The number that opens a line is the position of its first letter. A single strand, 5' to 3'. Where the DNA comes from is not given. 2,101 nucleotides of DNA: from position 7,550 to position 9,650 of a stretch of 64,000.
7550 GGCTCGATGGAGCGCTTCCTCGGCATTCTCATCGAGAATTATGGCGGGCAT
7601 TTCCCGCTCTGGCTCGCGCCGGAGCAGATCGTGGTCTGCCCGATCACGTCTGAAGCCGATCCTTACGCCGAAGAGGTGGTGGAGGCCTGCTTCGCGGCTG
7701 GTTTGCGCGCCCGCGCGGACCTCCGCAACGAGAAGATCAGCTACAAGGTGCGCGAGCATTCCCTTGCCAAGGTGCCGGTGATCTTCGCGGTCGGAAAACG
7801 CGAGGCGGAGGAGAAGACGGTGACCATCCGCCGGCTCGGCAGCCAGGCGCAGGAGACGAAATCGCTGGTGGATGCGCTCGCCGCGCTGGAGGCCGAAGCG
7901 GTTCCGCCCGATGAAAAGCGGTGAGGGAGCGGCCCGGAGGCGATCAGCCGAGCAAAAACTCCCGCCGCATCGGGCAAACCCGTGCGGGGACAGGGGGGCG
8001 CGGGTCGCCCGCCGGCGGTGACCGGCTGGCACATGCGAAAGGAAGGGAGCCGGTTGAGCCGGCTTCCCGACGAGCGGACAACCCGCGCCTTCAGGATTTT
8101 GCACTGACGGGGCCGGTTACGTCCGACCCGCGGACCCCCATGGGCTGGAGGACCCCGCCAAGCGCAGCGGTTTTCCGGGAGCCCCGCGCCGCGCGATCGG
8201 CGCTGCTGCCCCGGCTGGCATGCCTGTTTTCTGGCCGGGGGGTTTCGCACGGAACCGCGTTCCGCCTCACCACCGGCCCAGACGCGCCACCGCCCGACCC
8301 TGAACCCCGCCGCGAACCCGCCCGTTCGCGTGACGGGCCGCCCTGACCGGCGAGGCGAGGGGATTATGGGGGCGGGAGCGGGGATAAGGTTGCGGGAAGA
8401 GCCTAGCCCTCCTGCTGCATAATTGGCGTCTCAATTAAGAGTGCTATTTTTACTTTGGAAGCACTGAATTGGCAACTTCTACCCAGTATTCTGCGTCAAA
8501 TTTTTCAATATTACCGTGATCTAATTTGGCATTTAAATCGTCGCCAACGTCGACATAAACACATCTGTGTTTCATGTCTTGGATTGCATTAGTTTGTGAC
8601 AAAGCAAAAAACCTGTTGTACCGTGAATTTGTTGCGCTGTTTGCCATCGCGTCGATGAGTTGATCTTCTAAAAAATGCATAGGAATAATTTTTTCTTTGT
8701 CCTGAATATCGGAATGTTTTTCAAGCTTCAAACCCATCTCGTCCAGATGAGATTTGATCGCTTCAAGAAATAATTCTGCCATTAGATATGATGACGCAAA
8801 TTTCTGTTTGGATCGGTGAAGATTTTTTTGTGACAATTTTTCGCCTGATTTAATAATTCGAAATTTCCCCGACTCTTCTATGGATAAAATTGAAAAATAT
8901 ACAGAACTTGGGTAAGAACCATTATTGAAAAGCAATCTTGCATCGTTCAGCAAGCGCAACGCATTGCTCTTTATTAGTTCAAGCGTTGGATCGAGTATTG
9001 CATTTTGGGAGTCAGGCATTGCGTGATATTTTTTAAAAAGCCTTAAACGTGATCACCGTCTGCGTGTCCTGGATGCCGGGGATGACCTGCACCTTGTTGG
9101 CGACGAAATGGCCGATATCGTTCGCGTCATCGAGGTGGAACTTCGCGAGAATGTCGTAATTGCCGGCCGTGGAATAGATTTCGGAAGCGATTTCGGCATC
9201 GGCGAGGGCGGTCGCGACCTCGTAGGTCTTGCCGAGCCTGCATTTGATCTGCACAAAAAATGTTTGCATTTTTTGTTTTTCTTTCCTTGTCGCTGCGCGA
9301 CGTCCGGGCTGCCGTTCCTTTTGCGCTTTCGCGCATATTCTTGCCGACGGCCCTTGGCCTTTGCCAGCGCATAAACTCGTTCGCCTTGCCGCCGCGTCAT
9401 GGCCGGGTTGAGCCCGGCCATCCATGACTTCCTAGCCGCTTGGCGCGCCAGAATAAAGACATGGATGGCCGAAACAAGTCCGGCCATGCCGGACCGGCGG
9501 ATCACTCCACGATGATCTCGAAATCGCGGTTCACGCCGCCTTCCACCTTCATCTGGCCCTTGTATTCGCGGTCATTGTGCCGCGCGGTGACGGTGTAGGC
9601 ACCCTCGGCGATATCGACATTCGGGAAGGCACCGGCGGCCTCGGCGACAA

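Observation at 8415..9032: Single-gene low-G+C islet encoding an AbiV/HEPN-like abortive-infection candidate, 13 bp behind a core gene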

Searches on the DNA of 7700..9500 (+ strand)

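Call 19: search_rna_families(source=window, start=7700, end=9500, threshold=evalue, max_evalue=1)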
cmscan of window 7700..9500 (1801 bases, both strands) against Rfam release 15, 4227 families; matches with E-value up to 1: 0.
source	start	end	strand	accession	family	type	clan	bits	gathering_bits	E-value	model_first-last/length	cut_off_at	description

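Call 22: search_dna_similar(query=window:7925-9032:+, collection=plasmids, mode=distant, max_rows=15)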
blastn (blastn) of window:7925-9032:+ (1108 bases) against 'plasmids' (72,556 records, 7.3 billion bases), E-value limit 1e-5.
No match.
